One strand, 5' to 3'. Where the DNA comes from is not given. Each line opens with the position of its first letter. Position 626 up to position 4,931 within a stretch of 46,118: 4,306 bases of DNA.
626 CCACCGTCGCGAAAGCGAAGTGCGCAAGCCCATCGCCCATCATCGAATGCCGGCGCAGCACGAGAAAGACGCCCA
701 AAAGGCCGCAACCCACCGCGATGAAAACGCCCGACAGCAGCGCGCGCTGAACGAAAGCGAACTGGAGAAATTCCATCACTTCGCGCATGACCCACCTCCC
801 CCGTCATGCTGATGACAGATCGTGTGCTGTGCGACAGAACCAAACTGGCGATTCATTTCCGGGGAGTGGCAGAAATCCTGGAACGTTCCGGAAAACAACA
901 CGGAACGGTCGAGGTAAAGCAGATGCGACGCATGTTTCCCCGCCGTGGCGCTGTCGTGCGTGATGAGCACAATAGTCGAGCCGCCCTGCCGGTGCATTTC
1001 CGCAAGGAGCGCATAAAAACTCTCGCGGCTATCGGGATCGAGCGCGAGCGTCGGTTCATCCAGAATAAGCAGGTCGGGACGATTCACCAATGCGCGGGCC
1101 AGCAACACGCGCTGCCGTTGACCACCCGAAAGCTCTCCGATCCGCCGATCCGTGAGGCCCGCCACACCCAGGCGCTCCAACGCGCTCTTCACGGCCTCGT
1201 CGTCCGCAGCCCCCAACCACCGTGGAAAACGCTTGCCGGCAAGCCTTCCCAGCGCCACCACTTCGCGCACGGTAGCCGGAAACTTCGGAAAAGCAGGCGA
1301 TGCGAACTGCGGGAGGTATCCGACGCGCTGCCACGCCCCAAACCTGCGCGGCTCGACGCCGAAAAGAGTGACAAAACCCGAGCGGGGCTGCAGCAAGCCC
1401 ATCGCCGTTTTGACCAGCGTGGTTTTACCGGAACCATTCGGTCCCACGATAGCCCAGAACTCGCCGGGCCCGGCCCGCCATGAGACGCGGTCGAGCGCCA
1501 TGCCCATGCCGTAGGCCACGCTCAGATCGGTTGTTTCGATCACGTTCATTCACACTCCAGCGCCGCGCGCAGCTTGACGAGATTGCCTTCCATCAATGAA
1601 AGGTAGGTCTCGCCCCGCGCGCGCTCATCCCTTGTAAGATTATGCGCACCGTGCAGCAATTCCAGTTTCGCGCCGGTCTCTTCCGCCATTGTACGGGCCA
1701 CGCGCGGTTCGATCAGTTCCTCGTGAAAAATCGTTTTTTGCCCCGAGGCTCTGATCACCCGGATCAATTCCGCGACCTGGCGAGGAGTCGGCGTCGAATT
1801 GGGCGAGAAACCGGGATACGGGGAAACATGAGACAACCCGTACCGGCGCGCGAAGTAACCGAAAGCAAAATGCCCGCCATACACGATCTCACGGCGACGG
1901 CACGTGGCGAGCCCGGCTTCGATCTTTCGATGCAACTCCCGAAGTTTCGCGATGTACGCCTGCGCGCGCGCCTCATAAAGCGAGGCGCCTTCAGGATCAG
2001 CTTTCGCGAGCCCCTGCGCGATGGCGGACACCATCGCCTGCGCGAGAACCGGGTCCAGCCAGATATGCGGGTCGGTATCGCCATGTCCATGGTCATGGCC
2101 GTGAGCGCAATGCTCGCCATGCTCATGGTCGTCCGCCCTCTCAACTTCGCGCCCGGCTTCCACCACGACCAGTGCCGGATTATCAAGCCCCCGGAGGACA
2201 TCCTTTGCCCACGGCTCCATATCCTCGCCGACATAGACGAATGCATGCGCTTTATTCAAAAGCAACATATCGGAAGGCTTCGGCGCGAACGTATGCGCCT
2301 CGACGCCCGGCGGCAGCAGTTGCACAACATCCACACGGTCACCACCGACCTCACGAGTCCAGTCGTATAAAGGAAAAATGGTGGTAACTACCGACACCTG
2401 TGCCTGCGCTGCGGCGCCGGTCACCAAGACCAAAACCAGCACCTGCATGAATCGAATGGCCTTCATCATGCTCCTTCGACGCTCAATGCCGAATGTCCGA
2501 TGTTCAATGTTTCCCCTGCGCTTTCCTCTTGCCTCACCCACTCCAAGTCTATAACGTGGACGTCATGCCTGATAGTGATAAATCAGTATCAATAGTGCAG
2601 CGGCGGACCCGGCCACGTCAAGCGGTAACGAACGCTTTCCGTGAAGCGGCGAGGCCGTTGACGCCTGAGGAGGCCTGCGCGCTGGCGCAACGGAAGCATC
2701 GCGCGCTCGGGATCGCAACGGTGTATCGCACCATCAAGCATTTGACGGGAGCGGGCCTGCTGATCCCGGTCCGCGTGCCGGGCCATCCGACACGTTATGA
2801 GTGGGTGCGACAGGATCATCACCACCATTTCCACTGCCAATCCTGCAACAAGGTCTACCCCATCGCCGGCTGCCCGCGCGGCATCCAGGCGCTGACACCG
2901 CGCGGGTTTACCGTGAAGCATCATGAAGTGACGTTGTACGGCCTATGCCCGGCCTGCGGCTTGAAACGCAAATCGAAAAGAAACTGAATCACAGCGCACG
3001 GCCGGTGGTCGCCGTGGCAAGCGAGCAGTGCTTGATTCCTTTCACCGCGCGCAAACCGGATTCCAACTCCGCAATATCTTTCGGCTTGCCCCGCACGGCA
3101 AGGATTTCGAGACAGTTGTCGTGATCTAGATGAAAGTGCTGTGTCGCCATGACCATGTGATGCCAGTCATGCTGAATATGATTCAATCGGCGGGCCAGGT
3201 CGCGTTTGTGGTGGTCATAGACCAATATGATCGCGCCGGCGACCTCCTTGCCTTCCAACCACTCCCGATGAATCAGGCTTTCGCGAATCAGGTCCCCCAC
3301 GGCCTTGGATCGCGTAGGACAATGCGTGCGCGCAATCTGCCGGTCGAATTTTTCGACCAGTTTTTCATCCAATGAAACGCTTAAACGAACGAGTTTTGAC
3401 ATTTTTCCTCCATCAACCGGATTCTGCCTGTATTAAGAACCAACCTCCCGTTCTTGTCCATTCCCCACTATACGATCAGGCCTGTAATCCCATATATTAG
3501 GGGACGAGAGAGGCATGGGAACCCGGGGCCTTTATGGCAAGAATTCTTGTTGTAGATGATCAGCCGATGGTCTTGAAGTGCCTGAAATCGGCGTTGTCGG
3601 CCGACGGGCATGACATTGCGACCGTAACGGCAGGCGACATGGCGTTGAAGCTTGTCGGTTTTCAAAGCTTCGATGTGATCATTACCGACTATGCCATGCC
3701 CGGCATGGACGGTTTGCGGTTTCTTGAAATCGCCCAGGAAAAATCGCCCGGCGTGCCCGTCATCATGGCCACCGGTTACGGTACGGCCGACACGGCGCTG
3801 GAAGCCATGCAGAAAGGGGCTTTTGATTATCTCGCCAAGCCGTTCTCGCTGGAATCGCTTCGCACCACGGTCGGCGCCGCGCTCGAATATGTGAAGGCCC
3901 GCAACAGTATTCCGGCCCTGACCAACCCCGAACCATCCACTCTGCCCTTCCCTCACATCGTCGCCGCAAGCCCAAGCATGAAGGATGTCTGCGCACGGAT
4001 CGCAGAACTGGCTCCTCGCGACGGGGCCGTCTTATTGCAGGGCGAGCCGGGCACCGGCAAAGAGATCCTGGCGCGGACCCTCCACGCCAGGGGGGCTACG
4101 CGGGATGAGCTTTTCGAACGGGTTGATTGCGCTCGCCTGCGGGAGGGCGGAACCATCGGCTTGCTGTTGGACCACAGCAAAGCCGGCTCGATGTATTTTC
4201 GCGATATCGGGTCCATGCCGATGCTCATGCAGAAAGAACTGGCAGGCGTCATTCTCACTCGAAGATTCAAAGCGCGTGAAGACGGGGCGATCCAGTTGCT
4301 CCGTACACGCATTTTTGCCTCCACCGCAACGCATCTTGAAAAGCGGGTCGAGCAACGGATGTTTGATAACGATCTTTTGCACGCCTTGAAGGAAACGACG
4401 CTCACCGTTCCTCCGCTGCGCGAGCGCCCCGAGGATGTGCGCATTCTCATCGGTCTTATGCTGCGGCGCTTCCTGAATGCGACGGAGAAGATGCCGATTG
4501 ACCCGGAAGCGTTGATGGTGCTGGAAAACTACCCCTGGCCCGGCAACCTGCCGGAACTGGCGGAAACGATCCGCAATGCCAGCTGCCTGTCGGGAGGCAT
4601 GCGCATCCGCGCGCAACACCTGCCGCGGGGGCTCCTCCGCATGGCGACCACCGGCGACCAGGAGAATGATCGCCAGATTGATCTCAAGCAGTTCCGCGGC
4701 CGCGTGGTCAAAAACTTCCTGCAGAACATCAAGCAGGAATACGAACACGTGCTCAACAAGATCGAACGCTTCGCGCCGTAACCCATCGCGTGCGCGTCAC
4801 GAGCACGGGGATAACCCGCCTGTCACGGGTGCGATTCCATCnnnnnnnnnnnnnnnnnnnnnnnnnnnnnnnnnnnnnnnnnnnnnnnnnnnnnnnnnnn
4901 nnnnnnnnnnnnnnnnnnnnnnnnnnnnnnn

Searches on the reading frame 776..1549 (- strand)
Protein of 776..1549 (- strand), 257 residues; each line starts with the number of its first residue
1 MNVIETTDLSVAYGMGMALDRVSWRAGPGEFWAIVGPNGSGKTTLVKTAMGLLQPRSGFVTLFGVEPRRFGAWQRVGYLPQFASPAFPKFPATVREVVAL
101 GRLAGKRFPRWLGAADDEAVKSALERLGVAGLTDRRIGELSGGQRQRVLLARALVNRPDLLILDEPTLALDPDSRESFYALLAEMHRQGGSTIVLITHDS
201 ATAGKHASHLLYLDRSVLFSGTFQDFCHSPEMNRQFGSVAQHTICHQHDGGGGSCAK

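Call 9: search_protein_families(library=pfam, proteins=[window:776-1549:-], max_evalue=0.001)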
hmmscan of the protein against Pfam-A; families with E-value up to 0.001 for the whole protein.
window:776-1549:- (257 aa): 6 families
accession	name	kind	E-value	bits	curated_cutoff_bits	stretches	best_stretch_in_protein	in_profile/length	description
PF00005.33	ABC_tran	-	8.7e-31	107.8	25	1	19-167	1-136/137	ABC transporter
PF13304.12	AAA_21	-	9.1e-14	52.7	27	2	135-200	233-300/304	AAA domain, putative AbiEii toxin, Type IV TA system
PF02463.25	SMC_N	-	8.6e-07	29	40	0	30-47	25-42/220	RecF/RecN/SMC N terminal domain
PF13191.12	AAA_16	-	3.9e-05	24.6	32.6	1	27-189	22-162/167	AAA ATPase domain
PF13401.12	AAA_22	-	0.00035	21.3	27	0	31-60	7-39/130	AAA domain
PF13555.12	AAA_29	-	0.00035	20.7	27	1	23-57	16-50/61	P-loop containing region of AAA domain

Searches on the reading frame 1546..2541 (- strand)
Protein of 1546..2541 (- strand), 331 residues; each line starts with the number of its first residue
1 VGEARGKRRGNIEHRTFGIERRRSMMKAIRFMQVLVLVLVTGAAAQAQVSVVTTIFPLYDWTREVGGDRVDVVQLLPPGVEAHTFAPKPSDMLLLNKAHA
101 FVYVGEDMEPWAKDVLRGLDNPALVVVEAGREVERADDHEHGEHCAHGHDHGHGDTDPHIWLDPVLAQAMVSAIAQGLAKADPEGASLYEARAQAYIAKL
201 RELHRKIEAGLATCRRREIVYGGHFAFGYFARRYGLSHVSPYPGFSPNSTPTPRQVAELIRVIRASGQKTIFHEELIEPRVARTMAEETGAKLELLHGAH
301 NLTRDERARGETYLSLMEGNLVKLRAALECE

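Call 9: search_protein_families(library=pfam, proteins=[window:1546-2541:-], max_evalue=0.001)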
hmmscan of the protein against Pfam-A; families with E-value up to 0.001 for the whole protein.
window:1546-2541:- (331 aa): 1 family
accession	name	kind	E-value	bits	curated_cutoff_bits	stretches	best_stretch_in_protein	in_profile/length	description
PF01297.22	ZnuA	-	4.4e-81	272.7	29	1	51-327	1-263/263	Zinc-uptake complex component A periplasmic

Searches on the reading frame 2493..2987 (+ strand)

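Call 9: search_protein_families(library=pfam, proteins=[window:2493-2987:+], max_evalue=0.001)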
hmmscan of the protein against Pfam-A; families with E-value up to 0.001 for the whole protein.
window:2493-2987:+ (164 aa): 1 family
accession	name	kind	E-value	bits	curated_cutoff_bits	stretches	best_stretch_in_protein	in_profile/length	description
PF01475.25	FUR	-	3.3e-19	69.6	23.1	1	37-149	5-121/121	Ferric uptake regulator family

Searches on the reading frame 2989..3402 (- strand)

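Call 9: search_protein_families(library=pfam, proteins=[window:2989-3402:-], max_evalue=0.001)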
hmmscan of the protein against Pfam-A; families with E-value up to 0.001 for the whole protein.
window:2989-3402:- (137 aa): 2 families
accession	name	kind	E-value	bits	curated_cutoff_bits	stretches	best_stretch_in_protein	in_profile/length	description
PF08753.17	NikR_C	-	5.2e-29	100.7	22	1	55-130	1-76/77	NikR C terminal nickel binding domain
PF01402.27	RHH_1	-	1.9e-06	28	20.5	1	6-41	1-35/39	Ribbon-helix-helix protein, copG family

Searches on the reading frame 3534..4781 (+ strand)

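Call 9: search_protein_families(library=pfam, proteins=[window:3534-4781:+], max_evalue=0.001)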
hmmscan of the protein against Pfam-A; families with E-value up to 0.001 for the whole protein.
window:3534-4781:+ (415 aa): 4 families
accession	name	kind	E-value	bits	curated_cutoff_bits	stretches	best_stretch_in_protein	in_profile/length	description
PF00072.30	Response_reg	-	2.3e-29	102.2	30.2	1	4-113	1-110/111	Response regulator receiver domain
PF00158.32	Sigma54_activat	-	4.4e-20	72.5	20.2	2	142-204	1-63/168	Sigma-54 interaction domain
PF14532.12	Sigma54_activ_2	-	3.5e-17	63.4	25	1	143-295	1-138/138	Sigma-54 interaction domain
PF25601.1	AAA_lid_14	-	2e-15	56.8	27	1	296-377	1-84/87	AAA+ ATPase lid domain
